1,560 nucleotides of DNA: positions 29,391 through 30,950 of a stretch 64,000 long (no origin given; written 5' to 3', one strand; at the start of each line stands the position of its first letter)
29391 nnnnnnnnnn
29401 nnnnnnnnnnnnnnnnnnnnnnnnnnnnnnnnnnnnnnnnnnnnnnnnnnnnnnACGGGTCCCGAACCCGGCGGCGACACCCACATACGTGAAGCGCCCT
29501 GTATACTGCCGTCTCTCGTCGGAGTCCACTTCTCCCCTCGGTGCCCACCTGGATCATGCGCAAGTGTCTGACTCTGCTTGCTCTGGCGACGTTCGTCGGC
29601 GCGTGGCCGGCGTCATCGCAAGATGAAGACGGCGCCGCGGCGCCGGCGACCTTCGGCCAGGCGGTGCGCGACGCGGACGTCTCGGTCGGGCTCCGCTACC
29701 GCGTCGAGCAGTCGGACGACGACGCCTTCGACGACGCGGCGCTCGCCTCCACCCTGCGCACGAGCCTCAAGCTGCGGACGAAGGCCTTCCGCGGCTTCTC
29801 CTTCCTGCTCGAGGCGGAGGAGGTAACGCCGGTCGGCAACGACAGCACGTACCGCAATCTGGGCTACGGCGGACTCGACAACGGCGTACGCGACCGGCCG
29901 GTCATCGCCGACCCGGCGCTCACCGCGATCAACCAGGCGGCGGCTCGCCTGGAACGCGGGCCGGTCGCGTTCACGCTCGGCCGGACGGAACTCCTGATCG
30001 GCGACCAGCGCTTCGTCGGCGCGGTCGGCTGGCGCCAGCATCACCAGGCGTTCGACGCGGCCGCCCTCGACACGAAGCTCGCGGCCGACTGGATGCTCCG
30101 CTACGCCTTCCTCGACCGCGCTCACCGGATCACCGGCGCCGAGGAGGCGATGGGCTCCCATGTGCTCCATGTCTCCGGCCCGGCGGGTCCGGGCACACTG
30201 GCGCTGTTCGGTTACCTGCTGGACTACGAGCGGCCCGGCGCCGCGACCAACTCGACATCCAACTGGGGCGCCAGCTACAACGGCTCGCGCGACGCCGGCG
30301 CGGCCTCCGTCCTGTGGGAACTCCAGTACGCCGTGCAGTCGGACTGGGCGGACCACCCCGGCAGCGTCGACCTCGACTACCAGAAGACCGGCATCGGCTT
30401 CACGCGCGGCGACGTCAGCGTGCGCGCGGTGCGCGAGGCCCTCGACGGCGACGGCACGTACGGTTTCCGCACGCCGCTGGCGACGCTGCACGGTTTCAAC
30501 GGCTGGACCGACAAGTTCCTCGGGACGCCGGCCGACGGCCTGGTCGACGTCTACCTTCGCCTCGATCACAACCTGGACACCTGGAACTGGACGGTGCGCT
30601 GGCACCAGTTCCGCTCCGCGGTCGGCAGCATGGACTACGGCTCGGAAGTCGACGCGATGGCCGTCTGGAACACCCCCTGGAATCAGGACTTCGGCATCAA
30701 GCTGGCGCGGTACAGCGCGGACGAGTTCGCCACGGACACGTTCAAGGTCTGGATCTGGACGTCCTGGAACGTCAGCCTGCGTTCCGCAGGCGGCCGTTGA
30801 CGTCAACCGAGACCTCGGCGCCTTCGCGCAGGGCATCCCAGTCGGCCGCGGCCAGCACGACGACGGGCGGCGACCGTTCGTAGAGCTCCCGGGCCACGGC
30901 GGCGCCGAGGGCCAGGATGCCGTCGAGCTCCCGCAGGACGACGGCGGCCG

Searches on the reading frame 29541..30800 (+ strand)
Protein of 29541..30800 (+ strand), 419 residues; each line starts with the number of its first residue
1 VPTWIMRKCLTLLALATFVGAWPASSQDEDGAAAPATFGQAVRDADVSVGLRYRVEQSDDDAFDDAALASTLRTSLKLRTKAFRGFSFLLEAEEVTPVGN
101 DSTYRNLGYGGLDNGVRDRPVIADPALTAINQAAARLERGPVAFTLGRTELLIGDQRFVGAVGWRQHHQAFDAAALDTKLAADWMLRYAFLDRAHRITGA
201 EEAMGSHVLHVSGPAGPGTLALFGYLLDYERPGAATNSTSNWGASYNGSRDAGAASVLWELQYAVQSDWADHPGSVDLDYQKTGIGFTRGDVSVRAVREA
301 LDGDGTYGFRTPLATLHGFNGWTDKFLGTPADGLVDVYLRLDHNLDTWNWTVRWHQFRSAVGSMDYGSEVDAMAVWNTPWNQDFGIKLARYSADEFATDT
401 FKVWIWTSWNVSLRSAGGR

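Call 73: search_protein_families(library=pfam, proteins=[window:29541-30800:+], max_evalue=0.01)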
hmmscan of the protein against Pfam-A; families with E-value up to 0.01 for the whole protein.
window:29541-30800:+ (419 aa): 1 family
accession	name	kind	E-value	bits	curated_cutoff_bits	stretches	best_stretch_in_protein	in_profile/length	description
PF13372.12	Alginate_exp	-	1.2e-06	28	25.2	1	47-186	5-137/395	Alginate export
